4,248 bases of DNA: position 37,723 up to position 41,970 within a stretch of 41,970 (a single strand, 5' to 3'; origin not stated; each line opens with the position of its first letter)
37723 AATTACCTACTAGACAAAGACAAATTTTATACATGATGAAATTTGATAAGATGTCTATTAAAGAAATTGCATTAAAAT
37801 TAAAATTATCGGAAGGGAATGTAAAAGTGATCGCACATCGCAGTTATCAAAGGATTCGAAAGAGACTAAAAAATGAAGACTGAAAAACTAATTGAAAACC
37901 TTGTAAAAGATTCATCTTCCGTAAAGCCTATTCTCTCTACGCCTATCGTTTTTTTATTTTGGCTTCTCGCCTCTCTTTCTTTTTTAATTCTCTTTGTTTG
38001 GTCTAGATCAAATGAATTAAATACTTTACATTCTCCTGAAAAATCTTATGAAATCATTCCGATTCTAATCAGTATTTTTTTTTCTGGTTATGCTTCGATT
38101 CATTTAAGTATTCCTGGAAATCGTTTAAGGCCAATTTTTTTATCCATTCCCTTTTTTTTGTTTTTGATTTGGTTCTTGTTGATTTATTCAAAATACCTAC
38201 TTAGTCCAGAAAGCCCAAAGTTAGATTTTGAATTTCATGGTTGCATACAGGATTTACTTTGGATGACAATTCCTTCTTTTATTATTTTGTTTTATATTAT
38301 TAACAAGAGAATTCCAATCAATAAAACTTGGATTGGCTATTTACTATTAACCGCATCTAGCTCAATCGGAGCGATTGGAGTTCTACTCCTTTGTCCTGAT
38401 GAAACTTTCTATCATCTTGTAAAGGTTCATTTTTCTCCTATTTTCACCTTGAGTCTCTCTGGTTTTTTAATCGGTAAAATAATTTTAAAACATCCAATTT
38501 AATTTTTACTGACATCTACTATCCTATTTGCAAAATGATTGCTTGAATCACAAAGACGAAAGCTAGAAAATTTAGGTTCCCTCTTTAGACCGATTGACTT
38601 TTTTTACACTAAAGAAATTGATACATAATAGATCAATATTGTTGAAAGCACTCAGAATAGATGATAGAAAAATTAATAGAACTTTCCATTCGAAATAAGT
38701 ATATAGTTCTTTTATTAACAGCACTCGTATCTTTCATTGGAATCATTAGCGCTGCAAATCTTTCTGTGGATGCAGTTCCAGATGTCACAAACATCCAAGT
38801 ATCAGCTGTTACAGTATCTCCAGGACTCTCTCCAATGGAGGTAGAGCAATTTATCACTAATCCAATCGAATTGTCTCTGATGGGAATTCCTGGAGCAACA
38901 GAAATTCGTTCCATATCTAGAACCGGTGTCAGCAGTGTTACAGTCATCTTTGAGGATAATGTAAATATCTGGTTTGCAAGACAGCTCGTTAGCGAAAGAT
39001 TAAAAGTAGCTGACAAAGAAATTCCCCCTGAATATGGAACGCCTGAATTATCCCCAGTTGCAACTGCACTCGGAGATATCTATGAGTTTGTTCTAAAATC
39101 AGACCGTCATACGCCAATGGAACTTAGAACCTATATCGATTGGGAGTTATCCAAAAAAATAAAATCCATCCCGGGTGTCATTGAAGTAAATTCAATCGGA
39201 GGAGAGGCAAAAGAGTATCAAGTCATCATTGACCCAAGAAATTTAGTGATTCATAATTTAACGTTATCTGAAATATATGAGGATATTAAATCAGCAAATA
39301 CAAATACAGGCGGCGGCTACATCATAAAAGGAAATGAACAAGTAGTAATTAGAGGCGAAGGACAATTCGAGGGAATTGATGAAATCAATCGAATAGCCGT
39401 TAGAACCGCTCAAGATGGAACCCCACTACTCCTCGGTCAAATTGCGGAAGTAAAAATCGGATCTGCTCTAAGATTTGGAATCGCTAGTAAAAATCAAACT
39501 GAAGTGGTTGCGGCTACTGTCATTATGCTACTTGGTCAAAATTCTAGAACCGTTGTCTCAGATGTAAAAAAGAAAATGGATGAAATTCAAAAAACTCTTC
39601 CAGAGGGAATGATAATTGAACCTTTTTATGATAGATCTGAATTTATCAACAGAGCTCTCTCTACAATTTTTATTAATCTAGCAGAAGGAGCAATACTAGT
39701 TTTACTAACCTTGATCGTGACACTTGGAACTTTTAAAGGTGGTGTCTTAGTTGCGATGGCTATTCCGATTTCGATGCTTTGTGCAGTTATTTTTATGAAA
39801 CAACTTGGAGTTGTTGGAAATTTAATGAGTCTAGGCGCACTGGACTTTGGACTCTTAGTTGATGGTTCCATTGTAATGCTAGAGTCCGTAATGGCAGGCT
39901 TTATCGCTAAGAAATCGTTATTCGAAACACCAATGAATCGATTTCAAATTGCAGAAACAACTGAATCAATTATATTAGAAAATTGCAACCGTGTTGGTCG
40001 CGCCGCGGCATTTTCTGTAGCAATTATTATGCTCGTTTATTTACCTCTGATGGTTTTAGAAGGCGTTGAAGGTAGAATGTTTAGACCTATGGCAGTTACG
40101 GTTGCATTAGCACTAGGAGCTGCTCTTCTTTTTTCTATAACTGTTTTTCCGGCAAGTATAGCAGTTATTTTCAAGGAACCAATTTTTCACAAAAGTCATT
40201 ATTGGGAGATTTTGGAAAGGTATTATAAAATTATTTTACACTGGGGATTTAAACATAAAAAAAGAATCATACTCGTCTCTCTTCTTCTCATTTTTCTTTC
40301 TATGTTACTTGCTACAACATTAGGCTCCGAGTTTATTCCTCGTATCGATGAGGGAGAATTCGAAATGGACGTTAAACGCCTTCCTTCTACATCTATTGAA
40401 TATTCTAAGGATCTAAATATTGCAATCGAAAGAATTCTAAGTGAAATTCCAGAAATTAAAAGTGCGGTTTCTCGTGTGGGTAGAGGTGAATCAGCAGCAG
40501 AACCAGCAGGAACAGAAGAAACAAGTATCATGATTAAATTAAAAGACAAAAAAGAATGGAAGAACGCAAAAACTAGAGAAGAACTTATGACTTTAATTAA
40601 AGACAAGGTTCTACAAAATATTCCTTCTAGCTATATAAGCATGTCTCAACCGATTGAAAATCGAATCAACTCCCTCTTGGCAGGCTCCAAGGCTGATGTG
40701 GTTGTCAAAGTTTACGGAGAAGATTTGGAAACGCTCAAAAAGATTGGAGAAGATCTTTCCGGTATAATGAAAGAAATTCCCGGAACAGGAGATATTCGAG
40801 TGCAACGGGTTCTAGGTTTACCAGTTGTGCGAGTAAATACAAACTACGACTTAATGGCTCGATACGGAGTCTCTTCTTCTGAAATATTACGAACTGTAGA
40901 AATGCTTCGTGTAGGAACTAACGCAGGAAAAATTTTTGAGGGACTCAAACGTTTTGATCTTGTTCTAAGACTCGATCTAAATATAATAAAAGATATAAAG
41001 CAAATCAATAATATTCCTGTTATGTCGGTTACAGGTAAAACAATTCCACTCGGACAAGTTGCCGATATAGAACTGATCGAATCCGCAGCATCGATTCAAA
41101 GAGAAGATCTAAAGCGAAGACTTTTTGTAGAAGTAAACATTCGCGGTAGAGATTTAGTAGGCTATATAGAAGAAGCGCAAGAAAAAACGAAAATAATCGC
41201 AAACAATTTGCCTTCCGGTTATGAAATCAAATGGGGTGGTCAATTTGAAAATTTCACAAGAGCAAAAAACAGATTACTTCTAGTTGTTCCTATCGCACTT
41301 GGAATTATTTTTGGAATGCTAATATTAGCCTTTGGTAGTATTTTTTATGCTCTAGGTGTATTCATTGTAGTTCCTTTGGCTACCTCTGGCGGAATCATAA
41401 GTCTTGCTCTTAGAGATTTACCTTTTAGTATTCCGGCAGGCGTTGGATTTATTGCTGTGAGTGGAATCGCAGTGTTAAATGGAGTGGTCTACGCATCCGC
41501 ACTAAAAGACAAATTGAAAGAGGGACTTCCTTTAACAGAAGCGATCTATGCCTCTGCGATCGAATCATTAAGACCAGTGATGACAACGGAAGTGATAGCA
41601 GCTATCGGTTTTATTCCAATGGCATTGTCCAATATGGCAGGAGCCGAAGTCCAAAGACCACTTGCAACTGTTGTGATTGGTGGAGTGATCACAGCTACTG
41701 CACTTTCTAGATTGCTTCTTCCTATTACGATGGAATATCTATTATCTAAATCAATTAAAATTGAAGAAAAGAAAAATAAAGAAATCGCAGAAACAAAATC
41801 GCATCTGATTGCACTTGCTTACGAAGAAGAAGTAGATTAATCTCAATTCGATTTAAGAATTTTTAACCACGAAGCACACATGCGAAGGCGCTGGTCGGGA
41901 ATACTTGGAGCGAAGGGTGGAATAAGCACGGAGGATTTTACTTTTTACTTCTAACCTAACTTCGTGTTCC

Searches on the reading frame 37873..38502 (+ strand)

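Call 61: search_protein_families(library=pfam, max_evalue=0.001, proteins=[window:37873-38502:+])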
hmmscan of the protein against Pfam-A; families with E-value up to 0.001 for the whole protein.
window:37873-38502:+ (209 aa): 1 family
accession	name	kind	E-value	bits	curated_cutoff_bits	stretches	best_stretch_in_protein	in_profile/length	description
PF06532.16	NrsF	-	8e-13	49.1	26.8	1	10-206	1-203/204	Negative regulator of sigma F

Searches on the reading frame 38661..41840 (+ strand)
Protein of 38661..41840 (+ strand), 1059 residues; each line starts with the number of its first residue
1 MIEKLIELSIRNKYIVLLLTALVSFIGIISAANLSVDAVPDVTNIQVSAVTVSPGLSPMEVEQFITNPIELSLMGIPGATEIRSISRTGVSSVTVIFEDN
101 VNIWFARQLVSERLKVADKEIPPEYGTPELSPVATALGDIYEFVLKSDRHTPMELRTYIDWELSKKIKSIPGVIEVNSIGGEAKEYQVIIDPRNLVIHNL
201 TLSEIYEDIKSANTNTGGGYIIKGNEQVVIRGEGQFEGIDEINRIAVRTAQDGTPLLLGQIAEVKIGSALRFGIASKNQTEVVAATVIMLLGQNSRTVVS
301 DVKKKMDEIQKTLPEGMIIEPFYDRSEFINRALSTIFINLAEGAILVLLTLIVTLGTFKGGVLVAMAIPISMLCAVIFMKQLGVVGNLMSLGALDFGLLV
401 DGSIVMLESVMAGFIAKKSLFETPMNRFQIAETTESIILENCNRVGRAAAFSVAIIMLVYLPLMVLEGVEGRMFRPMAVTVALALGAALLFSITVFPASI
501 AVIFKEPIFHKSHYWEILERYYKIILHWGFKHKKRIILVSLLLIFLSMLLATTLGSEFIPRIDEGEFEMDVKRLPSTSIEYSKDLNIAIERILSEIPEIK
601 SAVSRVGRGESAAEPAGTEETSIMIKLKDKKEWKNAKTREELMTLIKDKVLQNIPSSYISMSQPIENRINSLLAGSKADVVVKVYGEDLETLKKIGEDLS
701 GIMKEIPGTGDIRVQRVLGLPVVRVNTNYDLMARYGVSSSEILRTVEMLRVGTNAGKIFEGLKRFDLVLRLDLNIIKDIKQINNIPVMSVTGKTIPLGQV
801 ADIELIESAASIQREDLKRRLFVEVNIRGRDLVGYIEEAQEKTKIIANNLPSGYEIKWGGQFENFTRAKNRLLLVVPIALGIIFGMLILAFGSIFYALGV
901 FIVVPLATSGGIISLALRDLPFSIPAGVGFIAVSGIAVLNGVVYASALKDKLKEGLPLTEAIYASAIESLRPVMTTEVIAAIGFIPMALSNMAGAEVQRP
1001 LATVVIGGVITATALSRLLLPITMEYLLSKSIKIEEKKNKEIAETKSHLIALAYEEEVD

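Call 61: search_protein_families(library=pfam, max_evalue=0.001, proteins=[window:38661-41840:+])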
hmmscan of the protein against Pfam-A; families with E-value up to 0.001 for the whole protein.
window:38661-41840:+ (1059 aa): 1 family
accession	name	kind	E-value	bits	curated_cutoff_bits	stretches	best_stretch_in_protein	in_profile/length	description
PF00873.25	ACR_tran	-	3.5e-247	823.3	28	1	6-1022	2-1015/1021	AcrB/AcrD/AcrF family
